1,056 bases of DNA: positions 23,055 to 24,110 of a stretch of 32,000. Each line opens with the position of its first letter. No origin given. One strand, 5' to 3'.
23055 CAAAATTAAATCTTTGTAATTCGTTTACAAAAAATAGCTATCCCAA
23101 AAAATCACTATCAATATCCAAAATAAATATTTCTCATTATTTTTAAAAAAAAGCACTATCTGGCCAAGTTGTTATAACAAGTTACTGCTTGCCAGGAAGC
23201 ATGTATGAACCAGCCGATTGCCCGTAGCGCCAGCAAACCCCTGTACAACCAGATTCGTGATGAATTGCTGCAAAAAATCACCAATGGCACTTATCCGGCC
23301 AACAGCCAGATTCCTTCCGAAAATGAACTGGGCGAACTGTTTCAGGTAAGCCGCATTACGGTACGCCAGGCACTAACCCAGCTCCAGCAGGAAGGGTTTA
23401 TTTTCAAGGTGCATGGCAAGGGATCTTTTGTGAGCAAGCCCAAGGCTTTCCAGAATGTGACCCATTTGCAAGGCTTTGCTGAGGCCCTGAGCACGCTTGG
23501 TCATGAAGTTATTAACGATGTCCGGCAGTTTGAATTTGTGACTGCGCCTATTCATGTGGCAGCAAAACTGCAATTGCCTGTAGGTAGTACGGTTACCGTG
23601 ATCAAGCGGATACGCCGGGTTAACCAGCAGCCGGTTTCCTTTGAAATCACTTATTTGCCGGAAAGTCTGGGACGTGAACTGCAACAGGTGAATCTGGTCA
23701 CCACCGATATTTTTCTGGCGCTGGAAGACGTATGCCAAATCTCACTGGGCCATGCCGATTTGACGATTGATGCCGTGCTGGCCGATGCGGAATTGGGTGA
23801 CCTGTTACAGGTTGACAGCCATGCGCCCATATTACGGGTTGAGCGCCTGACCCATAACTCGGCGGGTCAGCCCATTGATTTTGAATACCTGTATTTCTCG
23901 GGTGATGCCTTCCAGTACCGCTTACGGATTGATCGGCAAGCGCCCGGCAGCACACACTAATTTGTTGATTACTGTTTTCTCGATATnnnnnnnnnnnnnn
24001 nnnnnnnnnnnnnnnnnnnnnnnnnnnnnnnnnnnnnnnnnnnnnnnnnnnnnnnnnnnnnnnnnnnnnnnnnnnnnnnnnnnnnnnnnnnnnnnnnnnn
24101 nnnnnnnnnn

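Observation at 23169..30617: APS-reductase-like flavoprotein/ferredoxin pair embedded in a sulfonate-type ABC importer cluster with HEAT-repeat and DUF971 proteins, and no sat, aprM or qmo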

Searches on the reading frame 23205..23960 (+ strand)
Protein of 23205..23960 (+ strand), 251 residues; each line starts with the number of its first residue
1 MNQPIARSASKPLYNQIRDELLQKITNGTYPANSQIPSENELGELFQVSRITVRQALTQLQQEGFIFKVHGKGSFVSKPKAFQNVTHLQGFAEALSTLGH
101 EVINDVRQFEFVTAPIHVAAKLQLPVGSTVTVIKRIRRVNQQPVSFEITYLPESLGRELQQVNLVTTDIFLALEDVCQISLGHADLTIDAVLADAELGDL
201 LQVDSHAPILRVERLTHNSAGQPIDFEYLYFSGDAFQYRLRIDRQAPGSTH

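Call 3: search_protein_families(library=pfam, proteins=[window:23205-23960:+], max_evalue=0.01)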
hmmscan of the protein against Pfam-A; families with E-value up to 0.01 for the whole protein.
window:23205-23960:+ (251 aa): 5 families
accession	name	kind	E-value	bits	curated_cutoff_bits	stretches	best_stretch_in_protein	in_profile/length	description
PF07702.18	UTRA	-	1.9e-34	118.9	23.8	1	98-237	2-141/141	UTRA domain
PF00392.27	GntR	-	5.4e-19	68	27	1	13-76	1-64/64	Bacterial regulatory proteins, gntR family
PF08220.18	HTH_DeoR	-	1.7e-05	24.9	21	1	40-71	18-49/57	DeoR-like helix-turn-helix domain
PF13545.12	HTH_Crp_2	-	0.0025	18.2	27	1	38-72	24-57/70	Crp-like helix-turn-helix domain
PF08279.18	HTH_11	-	0.0029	17.9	25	0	40-73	19-53/55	HTH domain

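Call 4: search_protein_families(library=ncbifam, proteins=[window:23205-23960:+], max_evalue=0.01)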
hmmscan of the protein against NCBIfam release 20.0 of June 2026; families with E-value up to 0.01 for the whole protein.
window:23205-23960:+ (251 aa): 32 families (the best 25 are shown)
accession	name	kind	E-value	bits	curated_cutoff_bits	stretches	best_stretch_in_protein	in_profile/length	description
NF041547.1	GntR_LSA1692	equivalog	1.8e-40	139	275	1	13-244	2-232/233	GntR family transcriptional regulator, LSA1692 subfamily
TIGR02018.2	his_ut_repres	equivalog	8.9e-39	133.2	220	1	14-239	1-223/226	histidine utilization transcriptional repressor HutC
NF008491.0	PRK11402.1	subfamily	1.8e-38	132.4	269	1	7-234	6-232/243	GntR family transcriptional regulator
TIGR02325.1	C_P_lyase_phnF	equivalog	1.3e-35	123.1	156.8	1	7-238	3-234/238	phosphonate metabolism transcriptional regulator PhnF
TIGR02404.1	trehalos_R_Bsub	equivalog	6.9e-34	117.5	211.95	1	14-220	2-209/233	trehalose operon repressor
NF007292.0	PRK09764.1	equivalog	6.2e-33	114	281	1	9-244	2-236/240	GntR family transcriptional regulator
TIGR03337.1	phnR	equivalog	6.7e-31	107.8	296.75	1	14-237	3-225/231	phosphonate utilization transcriptional regulator PhnR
NF052441.1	TransRegRv0792c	equivalog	6.2e-26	91.2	400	1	10-249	14-253/260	Rv0792c family HTH-type transcriptional regulator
NF011575.0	PRK14999.1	equivalog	3.1e-23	82.3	424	1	6-238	6-235/241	histidine utilization repressor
NF052282.1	PLP_TF_PdxR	equivalog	9.1e-17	61.2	320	1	12-86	1-75/448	MocR-like pyridoxine biosynthesis transcription factor PdxR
NF007486.0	PRK10079.1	equivalog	7e-16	58.7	363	1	13-221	13-219/241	phosphonate metabolism transcriptional regulator PhnF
NF003011.0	PRK03837.1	subfamily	1.2e-14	54.5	260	1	3-108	7-109/241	transcriptional regulator NanR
NF047563.1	modulin_PmtR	equivalog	5.1e-13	49.2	200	1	7-78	7-78/125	PSM export ABC transporter transcriptional regulator PmtR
NF052290.2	MocR_like_YczR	exception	8.2e-13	47.9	487.4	1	8-84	15-91/458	MocR-like transcription factor YczR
NF052281.1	rhizopine_MocR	equivalog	5.1e-12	45.2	650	1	5-105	11-114/479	rhizopine catabolism transcriptional regulator MocR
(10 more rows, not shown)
